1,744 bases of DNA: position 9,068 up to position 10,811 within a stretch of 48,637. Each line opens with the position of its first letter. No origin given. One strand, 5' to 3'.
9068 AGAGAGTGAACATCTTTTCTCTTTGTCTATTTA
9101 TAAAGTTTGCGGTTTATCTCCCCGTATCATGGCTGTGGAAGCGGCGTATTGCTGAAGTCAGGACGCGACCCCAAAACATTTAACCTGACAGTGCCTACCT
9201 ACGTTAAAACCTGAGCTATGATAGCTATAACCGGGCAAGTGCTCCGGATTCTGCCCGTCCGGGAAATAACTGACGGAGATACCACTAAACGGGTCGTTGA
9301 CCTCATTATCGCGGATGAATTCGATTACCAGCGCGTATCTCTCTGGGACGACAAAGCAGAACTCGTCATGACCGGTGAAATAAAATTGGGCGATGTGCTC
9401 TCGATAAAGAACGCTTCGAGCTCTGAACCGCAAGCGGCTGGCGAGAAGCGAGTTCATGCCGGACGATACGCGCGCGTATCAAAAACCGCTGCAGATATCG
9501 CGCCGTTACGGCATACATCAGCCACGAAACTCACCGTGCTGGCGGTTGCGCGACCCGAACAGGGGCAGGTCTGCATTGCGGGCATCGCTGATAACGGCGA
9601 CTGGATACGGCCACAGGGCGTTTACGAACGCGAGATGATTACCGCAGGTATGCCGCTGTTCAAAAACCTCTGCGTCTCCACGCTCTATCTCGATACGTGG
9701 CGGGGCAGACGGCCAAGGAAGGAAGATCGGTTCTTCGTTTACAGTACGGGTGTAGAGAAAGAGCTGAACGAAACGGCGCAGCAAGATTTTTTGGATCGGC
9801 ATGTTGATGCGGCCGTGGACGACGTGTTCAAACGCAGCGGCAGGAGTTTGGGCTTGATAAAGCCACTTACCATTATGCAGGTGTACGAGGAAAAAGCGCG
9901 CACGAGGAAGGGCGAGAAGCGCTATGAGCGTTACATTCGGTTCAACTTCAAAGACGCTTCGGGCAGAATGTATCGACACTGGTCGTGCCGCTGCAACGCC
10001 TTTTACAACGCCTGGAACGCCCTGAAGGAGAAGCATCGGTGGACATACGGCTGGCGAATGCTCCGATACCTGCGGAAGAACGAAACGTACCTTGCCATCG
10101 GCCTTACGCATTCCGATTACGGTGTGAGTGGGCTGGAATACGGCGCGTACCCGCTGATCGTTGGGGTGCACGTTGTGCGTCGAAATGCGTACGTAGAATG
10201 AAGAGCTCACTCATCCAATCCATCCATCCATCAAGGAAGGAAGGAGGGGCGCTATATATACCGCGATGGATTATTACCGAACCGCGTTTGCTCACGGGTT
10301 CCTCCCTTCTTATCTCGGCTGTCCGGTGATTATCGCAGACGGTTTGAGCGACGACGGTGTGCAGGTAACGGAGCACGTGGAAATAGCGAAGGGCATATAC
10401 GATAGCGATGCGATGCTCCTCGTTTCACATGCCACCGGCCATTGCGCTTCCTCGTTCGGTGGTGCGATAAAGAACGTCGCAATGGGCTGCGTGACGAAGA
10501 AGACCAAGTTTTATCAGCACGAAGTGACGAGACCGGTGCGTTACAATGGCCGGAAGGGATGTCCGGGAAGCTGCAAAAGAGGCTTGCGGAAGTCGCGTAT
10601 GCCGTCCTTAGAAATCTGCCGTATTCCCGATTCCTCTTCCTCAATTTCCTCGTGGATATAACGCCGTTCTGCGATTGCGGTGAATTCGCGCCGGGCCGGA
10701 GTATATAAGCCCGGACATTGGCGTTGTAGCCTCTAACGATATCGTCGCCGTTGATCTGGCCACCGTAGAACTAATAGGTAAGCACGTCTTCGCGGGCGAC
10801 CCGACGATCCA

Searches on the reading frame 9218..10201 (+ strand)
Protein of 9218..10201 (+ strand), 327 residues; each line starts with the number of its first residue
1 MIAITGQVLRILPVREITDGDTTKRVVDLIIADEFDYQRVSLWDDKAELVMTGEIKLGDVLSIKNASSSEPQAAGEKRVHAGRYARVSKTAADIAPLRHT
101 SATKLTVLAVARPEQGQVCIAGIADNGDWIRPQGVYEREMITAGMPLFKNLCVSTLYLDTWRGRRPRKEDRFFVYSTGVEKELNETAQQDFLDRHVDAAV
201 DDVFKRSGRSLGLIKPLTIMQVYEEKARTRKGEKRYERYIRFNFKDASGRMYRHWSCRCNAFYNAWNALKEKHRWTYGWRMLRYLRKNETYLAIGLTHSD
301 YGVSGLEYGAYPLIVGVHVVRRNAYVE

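Call 52: search_protein_families(library=pfam, proteins=[window:9218-10201:+], max_evalue=0.001)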
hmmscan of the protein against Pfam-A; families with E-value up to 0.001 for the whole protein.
window:9218-10201:+ (327 aa): 1 family
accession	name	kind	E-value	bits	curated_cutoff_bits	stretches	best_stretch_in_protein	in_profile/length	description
PF22557.2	DuOB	-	0.00072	20.1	27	0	104-132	2-30/210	Dual OB-containing domain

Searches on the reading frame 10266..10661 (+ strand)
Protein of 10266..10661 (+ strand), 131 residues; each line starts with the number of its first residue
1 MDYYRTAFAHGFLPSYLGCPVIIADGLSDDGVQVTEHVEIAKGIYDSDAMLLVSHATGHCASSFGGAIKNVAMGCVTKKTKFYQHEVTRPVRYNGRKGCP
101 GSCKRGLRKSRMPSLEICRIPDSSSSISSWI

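Call 52: search_protein_families(library=pfam, proteins=[window:10266-10661:+], max_evalue=0.001)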
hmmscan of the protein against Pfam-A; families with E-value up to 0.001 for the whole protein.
window:10266-10661:+ (131 aa): 1 family
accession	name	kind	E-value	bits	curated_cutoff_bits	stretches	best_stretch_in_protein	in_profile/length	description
PF04015.17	DUF362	-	3.7e-13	50.4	24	1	5-86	52-137/200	Domain of unknown function (DUF362)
